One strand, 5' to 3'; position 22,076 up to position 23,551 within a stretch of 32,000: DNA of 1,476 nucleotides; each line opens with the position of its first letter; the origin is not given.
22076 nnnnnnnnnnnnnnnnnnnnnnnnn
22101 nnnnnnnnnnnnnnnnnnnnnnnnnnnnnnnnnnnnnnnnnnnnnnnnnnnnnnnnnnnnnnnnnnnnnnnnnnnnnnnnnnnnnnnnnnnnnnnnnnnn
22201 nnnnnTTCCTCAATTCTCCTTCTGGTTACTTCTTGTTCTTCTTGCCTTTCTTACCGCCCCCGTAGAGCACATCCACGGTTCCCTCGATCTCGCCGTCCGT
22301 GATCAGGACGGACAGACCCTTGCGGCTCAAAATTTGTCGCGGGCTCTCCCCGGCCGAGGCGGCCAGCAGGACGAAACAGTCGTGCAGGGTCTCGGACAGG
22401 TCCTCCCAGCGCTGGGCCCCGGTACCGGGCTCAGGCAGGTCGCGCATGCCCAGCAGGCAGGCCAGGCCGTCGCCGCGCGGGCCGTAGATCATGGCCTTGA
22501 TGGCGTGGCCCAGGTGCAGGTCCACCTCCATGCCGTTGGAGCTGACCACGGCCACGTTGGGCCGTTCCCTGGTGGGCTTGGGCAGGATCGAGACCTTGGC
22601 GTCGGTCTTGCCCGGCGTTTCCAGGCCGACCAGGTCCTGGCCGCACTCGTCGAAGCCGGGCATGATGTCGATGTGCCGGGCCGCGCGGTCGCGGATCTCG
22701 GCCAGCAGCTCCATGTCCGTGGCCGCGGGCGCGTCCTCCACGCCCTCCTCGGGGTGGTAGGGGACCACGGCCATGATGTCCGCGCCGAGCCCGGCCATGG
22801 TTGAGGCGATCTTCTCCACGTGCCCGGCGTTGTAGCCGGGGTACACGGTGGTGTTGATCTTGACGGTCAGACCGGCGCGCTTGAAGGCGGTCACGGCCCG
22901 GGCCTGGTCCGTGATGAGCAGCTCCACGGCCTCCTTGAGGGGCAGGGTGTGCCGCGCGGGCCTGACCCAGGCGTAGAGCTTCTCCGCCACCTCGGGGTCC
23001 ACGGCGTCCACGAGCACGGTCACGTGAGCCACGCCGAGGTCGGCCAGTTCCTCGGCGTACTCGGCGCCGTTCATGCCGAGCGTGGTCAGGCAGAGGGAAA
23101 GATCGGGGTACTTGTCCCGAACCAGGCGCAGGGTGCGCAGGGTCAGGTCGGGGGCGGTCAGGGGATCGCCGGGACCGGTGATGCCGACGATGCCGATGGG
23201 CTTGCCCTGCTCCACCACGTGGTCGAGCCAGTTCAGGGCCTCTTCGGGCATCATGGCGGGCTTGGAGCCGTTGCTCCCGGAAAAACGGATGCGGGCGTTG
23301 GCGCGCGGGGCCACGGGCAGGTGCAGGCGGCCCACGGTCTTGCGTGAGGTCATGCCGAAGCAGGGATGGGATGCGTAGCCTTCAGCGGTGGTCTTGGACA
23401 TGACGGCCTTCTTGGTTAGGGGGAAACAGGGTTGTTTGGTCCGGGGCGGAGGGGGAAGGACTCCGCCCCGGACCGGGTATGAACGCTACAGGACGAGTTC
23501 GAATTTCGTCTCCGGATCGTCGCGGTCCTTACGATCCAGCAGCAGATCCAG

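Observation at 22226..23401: NifB paralog with the radical-SAM cysteine triad erased, embedded between nifK and nifE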

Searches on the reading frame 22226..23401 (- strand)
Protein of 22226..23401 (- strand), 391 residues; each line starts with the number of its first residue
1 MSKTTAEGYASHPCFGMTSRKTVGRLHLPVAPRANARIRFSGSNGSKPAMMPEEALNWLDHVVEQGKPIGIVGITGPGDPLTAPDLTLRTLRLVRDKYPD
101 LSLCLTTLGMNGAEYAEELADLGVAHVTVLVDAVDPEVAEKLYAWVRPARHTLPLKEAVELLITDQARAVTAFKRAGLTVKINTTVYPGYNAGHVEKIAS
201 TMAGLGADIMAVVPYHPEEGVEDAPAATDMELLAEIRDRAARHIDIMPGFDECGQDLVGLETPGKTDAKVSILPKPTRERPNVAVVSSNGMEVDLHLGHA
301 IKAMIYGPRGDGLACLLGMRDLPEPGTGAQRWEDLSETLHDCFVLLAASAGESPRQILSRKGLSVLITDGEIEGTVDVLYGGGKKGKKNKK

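Call 4: search_protein_families(library=pfam, proteins=[window:22226-23401:-], max_evalue=0.01)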
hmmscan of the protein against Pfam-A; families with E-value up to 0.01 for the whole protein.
window:22226-23401:- (391 aa): 2 families
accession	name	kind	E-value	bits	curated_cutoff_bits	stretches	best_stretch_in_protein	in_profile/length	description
PF04055.27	Radical_SAM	-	2.5e-12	47.7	29.5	1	44-200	22-164/166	Radical SAM superfamily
PF02579.22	Nitro_FeMo-Co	-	8.3e-05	23.3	26.3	1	290-374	2-87/94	Dinitrogenase iron-molybdenum cofactor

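Call 5: search_protein_families(library=ncbifam, proteins=[window:22226-23401:-], max_evalue=0.01)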
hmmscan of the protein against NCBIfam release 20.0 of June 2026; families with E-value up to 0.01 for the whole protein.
window:22226-23401:- (391 aa): 8 families
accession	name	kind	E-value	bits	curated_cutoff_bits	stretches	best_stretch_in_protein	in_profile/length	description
TIGR01290.1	nifB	equivalog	1.7e-56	191.8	343.65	2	4-260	4-275/441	nitrogenase cofactor biosynthesis protein NifB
TIGR02668.1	moaA_archaeal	equivalog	8e-09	34.9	325.25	1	23-223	9-194/303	GTP 3',8-cyclase MoaA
TIGR02666.1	moaA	equivalog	1.3e-08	34.3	284.05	1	50-209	43-187/336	GTP 3',8-cyclase MoaA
TIGR04053.2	TIGR04053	equivalog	1e-05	25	395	1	49-212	37-183/366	TIGR04053 family radical SAM/SPASM domain-containing protein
NF001199.0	PRK00164.2-1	equivalog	3e-05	23.3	231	1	22-201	10-174/308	GTP 3',8-cyclase MoaA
TIGR04317.1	W_rSAM_matur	equivalog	0.00013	21.2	380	1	46-140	28-119/349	tungsten cofactor oxidoreductase radical SAM maturase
TIGR03470.1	HpnH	equivalog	0.0019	17.3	225.05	1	168-220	153-205/318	adenosyl-hopene transferase HpnH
TIGR02109.1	PQQ_syn_pqqE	equivalog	0.0092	14.9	381.35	0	57-144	41-126/358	pyrroloquinoline quinone biosynthesis protein PqqE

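Call 7: find_homologous_proteins(query=window:22226-23401:-, max_evalue=1e-10)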
Query window:22226-23401:- (391 aa): 1471 proteins with E <= 1e-10 among 8000 candidates; the best 120 are listed.
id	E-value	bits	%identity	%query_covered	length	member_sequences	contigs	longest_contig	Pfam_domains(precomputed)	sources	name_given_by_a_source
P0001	4.7e-260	880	100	100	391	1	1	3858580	PF04055.28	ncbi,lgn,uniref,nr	ncbi:Radical SAM domain protein [Pseudodesulfovibrio mercurii]|uniref:Radical SAM domain protein n=1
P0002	9.4e-238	807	90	97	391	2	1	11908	PF04055.28,PF02579.23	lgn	-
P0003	2.8e-223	759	83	96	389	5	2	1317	PF04055.28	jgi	jgi:nitrogen fixation protein NifB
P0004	3.3e-222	756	84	96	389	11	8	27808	PF04055.28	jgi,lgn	jgi:nitrogen fixation protein NifB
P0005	7.4e-222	754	83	97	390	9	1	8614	PF04055.28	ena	-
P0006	1.9e-218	743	82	96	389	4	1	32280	PF04055.28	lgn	-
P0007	2.5e-206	703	80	100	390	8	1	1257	PF04055.28,PF02579.23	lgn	-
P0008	5.4e-189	646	73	97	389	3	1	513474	PF04055.28,PF02579.23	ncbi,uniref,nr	ncbi:radical SAM protein [Desulfovibrio sp. Fe33]|uniref:radical SAM protein n=1 Tax=Desulfovibrio s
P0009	3.8e-187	640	72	95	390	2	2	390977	PF04055.28,PF02579.23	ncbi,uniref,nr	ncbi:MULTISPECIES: radical SAM protein [unclassified Pseudodesulfovibrio]|uniref:NifB/NifX family mo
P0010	2.9e-183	627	71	96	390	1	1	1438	PF04055.28,PF02579.23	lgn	-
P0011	9.1e-183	626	70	97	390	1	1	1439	PF04055.28,PF02579.23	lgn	-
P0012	1.4e-182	625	70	96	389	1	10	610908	PF04055.28,PF02579.23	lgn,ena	-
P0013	4.3e-181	620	69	97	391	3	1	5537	PF04055.28,PF02579.23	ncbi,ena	-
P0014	2.9e-180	618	69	96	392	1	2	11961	PF04055.28,PF02579.23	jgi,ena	-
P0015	5.5e-180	617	68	97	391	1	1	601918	PF04055.28,PF02579.23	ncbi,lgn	ncbi:MAG: radical SAM protein [Pseudodesulfovibrio sp.]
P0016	9.7e-180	616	69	97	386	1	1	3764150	PF04055.28,PF02579.23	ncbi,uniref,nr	ncbi:radical SAM protein [Pseudodesulfovibrio sediminis]|uniref:Nitrogenase cofactor biosynthesis pr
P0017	3.7e-179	614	71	100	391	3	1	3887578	PF04055.28,PF02579.23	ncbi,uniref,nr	ncbi:radical SAM protein [Pseudodesulfovibrio thermohalotolerans]|uniref:radical SAM protein n=1 Tax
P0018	3.9e-178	611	69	96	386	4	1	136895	PF04055.28,PF02579.23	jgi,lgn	jgi:nitrogen fixation protein NifB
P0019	9.1e-178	609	70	95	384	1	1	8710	PF04055.28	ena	-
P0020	2.6e-177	608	68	96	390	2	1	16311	PF04055.28,PF02579.23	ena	-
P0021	5.9e-176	603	69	96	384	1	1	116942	PF04055.28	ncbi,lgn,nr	ncbi:MAG: radical SAM protein [Desulfovibrionaceae bacterium]|nr:radical SAM protein [Desulfovibrion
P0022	2.2e-175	602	70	95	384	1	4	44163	PF04055.28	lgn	-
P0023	2.2e-175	601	69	97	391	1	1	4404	PF04055.28,PF02579.23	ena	-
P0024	1.3e-174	599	67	95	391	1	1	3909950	PF04055.28,PF02579.23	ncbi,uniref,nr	ncbi:radical SAM protein [Pseudodesulfovibrio cashew]|uniref:Radical SAM protein n=1 Tax=Pseudodesul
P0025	9.2e-174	596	66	97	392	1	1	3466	PF04055.28,PF02579.23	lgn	-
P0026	1.6e-173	595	71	95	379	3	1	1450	PF04055.28,PF02579.23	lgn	-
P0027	1.7e-173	595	68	96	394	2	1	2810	PF04055.28,PF02579.23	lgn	-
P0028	2.2e-173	595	67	99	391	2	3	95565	PF04055.28,PF02579.23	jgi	-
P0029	4.1e-173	594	68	95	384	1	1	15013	PF04055.28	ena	-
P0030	5.4e-173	594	69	93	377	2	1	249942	PF04055.28,PF02579.23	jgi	jgi:nitrogen fixation protein NifB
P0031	5.7e-173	594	67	96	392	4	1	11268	PF04055.28,PF02579.23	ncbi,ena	-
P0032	1.8e-172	592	67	98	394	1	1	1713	PF04055.28,PF02579.23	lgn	-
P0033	2.9e-172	591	67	99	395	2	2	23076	PF04055.28,PF02579.23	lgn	-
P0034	3.2e-172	591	68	99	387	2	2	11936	PF04055.28,PF02579.23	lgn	-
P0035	4.5e-172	591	66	95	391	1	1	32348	PF04055.28,PF02579.23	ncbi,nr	ncbi:radical SAM protein [Pseudodesulfovibrio sp.]|nr:radical SAM protein [Pseudodesulfovibrio sp.]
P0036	6.6e-171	587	67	97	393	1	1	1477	PF04055.28,PF02579.23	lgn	-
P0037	1.5e-170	586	65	96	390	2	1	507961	PF04055.28,PF02579.23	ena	-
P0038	3.4e-170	584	65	96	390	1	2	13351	PF04055.28,PF02579.23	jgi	jgi:nitrogen fixation protein NifB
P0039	1.2e-169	583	66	97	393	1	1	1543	PF04055.28,PF02579.23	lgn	-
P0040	3.3e-169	581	67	95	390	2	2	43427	PF04055.28,PF02579.23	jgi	jgi:nitrogen fixation protein NifB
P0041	7.8e-169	580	67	97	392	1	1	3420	PF04055.28,PF02579.23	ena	-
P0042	8.7e-169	580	65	98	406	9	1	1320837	PF04055.28,PF02579.23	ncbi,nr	ncbi:radical SAM protein [Pseudodesulfovibrio senegalensis]|nr:radical SAM protein [Pseudodesulfovib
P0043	5.7e-168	577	64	96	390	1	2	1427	PF04055.28,PF02579.23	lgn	-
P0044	6.4e-168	577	64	96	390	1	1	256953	PF04055.28,PF02579.23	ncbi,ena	-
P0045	1.3e-167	576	69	93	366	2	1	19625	PF04055.28,PF02579.23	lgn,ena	-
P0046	3.0e-167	575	63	96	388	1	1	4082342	PF04055.28,PF02579.23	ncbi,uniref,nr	ncbi:radical SAM protein [Pseudodesulfovibrio sp. zrk46]|uniref:radical SAM protein n=1 Tax=Pseudode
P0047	4.8e-167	574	64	96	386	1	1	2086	PF04055.28,PF02579.23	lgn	-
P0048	7.3e-167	573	67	95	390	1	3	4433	PF04055.28,PF02579.23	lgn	-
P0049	2.3e-166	572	67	95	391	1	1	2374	PF04055.28,PF02579.23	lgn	-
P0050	4.9e-166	571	64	95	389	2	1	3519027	PF04055.28,PF02579.23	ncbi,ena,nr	nr:radical SAM protein [uncultured Pseudodesulfovibrio sp.]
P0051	9.1e-166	570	64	96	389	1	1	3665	PF04055.28,PF02579.23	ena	-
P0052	2.5e-165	568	64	96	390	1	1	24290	PF04055.28,PF02579.23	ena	-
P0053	1.5e-164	566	64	96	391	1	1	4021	PF04055.28,PF02579.23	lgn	-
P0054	5.1e-163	561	63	96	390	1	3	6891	PF04055.28,PF02579.23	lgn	-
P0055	6.9e-163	560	64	95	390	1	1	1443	PF04055.28,PF02579.23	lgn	-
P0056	3.4e-162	558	63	97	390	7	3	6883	PF04055.28,PF02579.23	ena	-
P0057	3.5e-162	558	66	91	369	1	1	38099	PF04055.28,PF02579.23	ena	-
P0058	8.2e-162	557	62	96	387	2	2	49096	PF04055.28,PF02579.23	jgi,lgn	-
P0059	6.3e-160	551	66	95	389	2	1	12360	PF04055.28,PF02579.23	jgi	jgi:nitrogen fixation protein NifB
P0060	2.3e-157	542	61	96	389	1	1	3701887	PF04055.28,PF02579.23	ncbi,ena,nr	nr:radical SAM protein [uncultured Pseudodesulfovibrio sp.]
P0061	9.7e-157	540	63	96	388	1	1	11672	PF04055.28,PF02579.23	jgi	-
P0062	3.2e-155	535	62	96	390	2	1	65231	PF04055.28,PF02579.23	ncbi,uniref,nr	ncbi:radical SAM protein [Pseudodesulfovibrio sp.]|uniref:radical SAM protein n=1 Tax=Pseudodesulfov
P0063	6.8e-155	534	61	96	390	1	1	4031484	PF04055.28,PF02579.23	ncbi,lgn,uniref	ncbi:radical SAM protein [Pseudodesulfovibrio sp.]|uniref:radical SAM protein n=1 Tax=unclassified P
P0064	2.9e-153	529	61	96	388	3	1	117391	PF04055.28,PF02579.23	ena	-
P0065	1.6e-152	526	60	97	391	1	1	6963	PF04055.28,PF02579.23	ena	-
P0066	2.6e-152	526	63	98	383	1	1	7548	PF04055.28,PF02579.23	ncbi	ncbi:MAG: radical SAM protein [Pseudodesulfovibrio sp.]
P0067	4.8e-150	518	58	96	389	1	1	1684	PF04055.28,PF02579.23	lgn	-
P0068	6.2e-150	518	62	96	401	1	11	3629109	PF02579.23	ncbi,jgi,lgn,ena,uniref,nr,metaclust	ncbi:MAG: dinitrogenase iron-molybdenum cofactor biosynthesis protein [Pseudodesulfovibrio sp.]|unir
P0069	6.8e-150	518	67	87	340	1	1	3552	PF04055.28,PF02579.23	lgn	-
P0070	1.0e-149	517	63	96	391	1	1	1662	PF04055.28,PF02579.23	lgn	-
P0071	3.6e-147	509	61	97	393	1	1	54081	PF04055.28,PF02579.23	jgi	jgi:nitrogen fixation protein NifB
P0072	2.6e-146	506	61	96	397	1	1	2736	PF02579.23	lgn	-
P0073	3.5e-145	502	59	95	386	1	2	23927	PF04055.28,PF02579.23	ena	-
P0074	1.7e-144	500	59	95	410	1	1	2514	PF04055.28,PF02579.23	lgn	-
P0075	8.7e-144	497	60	97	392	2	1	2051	PF04055.28,PF02579.23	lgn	-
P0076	2.9e-143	496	61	99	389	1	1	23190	PF04055.28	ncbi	-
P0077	4.7e-143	495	58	96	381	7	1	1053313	PF04055.28,PF02579.23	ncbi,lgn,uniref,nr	ncbi:NifB/NifX family molybdenum-iron cluster-binding protein [Desulfovibrio gilichinskyi]|uniref:Ni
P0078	1.6e-141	490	60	97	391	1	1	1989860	PF04055.28,PF02579.23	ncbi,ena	-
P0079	4.9e-141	488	65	85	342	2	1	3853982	PF04055.28,PF02579.23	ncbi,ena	-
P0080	7.7e-141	488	79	70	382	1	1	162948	PF04055.28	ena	-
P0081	2.3e-139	483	57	96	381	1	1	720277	PF04055.28,PF02579.23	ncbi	-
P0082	6.7e-139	481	56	95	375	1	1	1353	PF04055.28,PF02579.23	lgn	-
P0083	2.9e-138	479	58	96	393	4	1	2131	PF04055.28,PF02579.23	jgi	jgi:nitrogen fixation protein NifB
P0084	1.4e-137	477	54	95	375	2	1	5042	PF04055.28,PF02579.23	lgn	-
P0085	5.2e-137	475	60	95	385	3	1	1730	PF04055.28,PF02579.23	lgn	-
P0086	1.2e-135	471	54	95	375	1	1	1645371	PF04055.28,PF02579.23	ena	-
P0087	2.0e-135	470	61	96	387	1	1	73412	PF04055.28,PF02579.23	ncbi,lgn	ncbi:MAG: NifB/NifX family molybdenum-iron cluster-binding protein [Pseudomonadota bacterium]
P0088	6.0e-135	468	58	96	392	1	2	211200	PF04055.28,PF02579.23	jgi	-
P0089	3.9e-134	466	56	95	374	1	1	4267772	PF04055.28,PF02579.23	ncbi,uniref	ncbi:NifB/NifX family molybdenum-iron cluster-binding protein [Maridesulfovibrio sp. FT414]|uniref:N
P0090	2.6e-133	463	56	95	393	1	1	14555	PF04055.28,PF02579.23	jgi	-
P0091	1.3e-132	461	57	94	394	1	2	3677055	PF04055.28,PF02579.23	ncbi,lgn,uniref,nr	ncbi:NifB/NifX family molybdenum-iron cluster-binding protein [Desulfovibrio ferrophilus]|uniref:Rad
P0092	8.6e-132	458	57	95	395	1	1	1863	PF04055.28,PF02579.23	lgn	-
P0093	1.3e-131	457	56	98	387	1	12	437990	PF04055.28,PF02579.23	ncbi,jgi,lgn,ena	-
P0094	4.1e-131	456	55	95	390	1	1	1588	PF04055.28,PF02579.23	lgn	-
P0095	5.9e-131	455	62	85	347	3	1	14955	PF02579.23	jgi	jgi:nitrogen fixation protein NifB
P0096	7.1e-131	455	55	99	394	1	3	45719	PF04055.28,PF02579.23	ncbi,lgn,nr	ncbi:MAG: radical SAM protein [Desulfobulbaceae bacterium]|nr:radical SAM protein [Desulfobulbaceae 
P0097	8.7e-131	455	53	96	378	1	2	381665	PF04055.28,PF02579.23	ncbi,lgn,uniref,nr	ncbi:NifB/NifX family molybdenum-iron cluster-binding protein [Maridesulfovibrio zosterae]|uniref:Ni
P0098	1.2e-130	454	57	98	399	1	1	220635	PF04055.28,PF02579.23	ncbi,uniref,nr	ncbi:radical SAM protein [Pseudodesulfovibrio sp. F-1]|uniref:Radical SAM protein n=1 Tax=Pseudodesu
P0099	1.4e-130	454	55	95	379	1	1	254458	PF04055.28,PF02579.23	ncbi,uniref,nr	ncbi:radical SAM protein [Desulfovibrio sp. JC010]|uniref:radical SAM protein n=1 Tax=Desulfovibrio 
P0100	1.7e-129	450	53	96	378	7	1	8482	PF04055.28,PF02579.23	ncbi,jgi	-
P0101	2.3e-129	450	57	99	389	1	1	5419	PF04055.28,PF02579.23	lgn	-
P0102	7.8e-129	448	54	95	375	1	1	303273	PF04055.28,PF02579.23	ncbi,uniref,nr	ncbi:NifB/NifX family molybdenum-iron cluster-binding protein [Desulfovibrio sp. JC022]|uniref:NifB/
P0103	1.6e-128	447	56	91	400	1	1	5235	PF04055.28,PF02579.23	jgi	-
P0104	3.4e-127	443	55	95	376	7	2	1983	PF04055.28,PF02579.23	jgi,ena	-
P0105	4.9e-127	442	54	95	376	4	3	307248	PF04055.28,PF02579.23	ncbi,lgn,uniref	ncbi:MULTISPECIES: NifB/NifX family molybdenum-iron cluster-binding protein [unclassified Maridesulf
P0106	1.7e-126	441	53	95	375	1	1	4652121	PF04055.28,PF02579.23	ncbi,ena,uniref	ncbi:radical SAM protein [Maridesulfovibrio sp.]|uniref:radical SAM protein n=1 Tax=Maridesulfovibri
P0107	2.5e-126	440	53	93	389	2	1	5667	PF04055.28,PF02579.23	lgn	-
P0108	3.2e-126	440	54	95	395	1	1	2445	PF04055.28,PF02579.23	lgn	-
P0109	3.9e-126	439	55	96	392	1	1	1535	PF04055.28,PF02579.23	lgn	-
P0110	4.2e-126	439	54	97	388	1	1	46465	PF02579.23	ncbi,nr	ncbi:MAG: hypothetical protein L3J03_03955 [Desulfobacterales bacterium]|nr:hypothetical protein [De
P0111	7.5e-126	438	56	93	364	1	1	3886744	PF04055.28,PF02579.23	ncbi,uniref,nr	ncbi:radical SAM protein [Salidesulfovibrio onnuriiensis]|uniref:radical SAM protein n=1 Tax=Salides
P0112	4.0e-125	436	55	97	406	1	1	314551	PF04055.28,PF02579.23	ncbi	ncbi:radical SAM protein [Desulfocurvus sp. DL9XJH121]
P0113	4.3e-125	436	53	95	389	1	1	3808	PF04055.28,PF02579.23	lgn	-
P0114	6.3e-125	435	52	95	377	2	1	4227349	PF04055.28,PF02579.23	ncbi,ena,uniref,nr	ncbi:NifB/NifX family molybdenum-iron cluster-binding protein [Maridesulfovibrio sp.]|uniref:NifB/Ni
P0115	6.4e-125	435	55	95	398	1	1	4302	PF04055.28,PF02579.23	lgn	-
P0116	1.3e-124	434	55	91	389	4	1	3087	PF04055.28,PF02579.23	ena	-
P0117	5.6e-124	432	57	91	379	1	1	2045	PF04055.28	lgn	-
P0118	5.9e-124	432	54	98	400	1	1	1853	PF04055.28,PF02579.23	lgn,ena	-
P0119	9.4e-124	432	52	95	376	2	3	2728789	PF04055.28,PF02579.23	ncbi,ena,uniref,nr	ncbi:NifB/NifX family molybdenum-iron cluster-binding protein [Maridesulfovibrio sp.]|uniref:NifB/Ni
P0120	9.7e-124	431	54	95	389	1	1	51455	PF04055.28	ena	-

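Call 10: search_solved_structures(query=window:22226-23401:-, max_evalue=0.001, show_alignments=2)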
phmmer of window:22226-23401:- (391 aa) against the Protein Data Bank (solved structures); distinct sequences matched with E-value up to 0.001: 4.
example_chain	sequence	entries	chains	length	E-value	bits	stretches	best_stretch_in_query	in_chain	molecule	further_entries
7bi7_A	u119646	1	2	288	6.1e-40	140.7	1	10-269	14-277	FeMo cofactor biosynthesis protein NifB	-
7jmb_A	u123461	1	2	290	6.3e-40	140.7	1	10-269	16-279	Nitrogenase iron-molybdenum cofactor biosynthesis protein NifB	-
7jma_A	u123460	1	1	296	6.4e-40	140.7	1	10-269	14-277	Nitrogenase iron-molybdenum cofactor biosynthesis protein NifB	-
6y1x_A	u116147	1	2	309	6.7e-36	127.4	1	11-259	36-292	Radical SAM domain protein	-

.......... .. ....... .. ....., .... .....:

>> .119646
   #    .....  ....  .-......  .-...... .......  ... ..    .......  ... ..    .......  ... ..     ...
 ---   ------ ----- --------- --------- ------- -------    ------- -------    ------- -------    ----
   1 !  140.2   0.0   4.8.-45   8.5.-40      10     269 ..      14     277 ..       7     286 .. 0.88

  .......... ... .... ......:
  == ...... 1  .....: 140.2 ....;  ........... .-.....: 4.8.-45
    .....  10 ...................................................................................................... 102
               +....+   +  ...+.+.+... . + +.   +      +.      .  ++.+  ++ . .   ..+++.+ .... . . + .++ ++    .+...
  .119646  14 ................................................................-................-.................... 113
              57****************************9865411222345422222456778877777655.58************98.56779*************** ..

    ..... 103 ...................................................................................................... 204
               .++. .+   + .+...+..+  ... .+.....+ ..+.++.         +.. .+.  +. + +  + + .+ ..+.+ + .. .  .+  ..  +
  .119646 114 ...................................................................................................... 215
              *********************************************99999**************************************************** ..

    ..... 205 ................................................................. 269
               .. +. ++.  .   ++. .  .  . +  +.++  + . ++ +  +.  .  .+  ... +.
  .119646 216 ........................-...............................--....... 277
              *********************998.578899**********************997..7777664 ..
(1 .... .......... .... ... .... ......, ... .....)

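Call 22: find_related_loci(query=window:22226-23401:-, collection=genome_contigs, flank=10000)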
Query window:22226-23401:- (391 aa) in genome_contigs; peptide patterns used: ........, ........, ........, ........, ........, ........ (x = any residue, [..] = any of these).
341 stretches matched a pattern; 12 encode a relative of the query (tblastn E <= 1e-3); 12 distinct loci.
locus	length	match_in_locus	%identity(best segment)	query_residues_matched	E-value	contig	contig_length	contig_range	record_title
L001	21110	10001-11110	84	11-380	0e+0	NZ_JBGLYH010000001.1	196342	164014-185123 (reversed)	Pseudodesulfovibrio karagichevae strain 9FUS NODE_1_length_196342_cov_63.916235, whole genome shotgun sequence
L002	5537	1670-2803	69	1-380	0e+0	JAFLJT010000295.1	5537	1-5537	MAG: Pseudodesulfovibrio sp. isolate MC-06 c_000000916969, whole genome shotgun sequence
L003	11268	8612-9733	67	9-382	6e-173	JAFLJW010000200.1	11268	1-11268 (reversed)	MAG: Pseudodesulfovibrio sp. isolate MC-09 c_000000849828, whole genome shotgun sequence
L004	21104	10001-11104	57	5-380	8e-142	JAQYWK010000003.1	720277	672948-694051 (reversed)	MAG: Desulfovibrio sp. isolate Glu_egg_str_bin110 NODE_3_length_720277_cov_4.975944, whole genome shotgun sequence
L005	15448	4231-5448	53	11-390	4e-126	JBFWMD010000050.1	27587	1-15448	MAG: Desulfovibrio sp. isolate CA_2019_NHSR_81 NODE_4007_length_27587_cov_5.069410_NHSR, whole genome shotgun sequence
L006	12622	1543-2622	54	13-380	1e-121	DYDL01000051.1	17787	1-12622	MAG TPA_asm: Desulfocapsa sp. isolate IMS_BF-2 NODE_689_length_17851_cov_19.1745, whole genome shotgun sequence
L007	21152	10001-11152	52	12-391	7e-117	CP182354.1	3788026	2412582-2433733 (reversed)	MAG: Desulfovibrio sp. isolate PCE-4 chromosome, complete genome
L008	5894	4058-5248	48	12-380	7e-114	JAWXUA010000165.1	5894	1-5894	MAG: Pseudomonadota bacterium isolate FM_37_G117_V NODE_6623_length_5895_cov_3.191548, whole genome shotgun sequence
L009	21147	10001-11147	77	10-391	1e-105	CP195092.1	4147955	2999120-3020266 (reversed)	Desulfovibrio caledoniensis strain lm2024 chromosome, complete genome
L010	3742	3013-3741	64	4-246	8e-99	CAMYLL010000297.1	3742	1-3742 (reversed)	MAG: uncultured Pseudodesulfovibrio sp. isolate FCS_M_Desulfobacterota_19 genome assembly, contig: NODE_39627_length_374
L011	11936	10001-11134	50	15-390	3e-111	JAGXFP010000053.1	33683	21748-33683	MAG: Desulfobacterales bacterium isolate LH_M18 k141_1149999, whole genome shotgun sequence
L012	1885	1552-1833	54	130-223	1e-24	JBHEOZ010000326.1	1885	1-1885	MAG: Desulfurivibrionaceae bacterium isolate S6_bin.58.strict S6_NODE_326, whole genome shotgun sequence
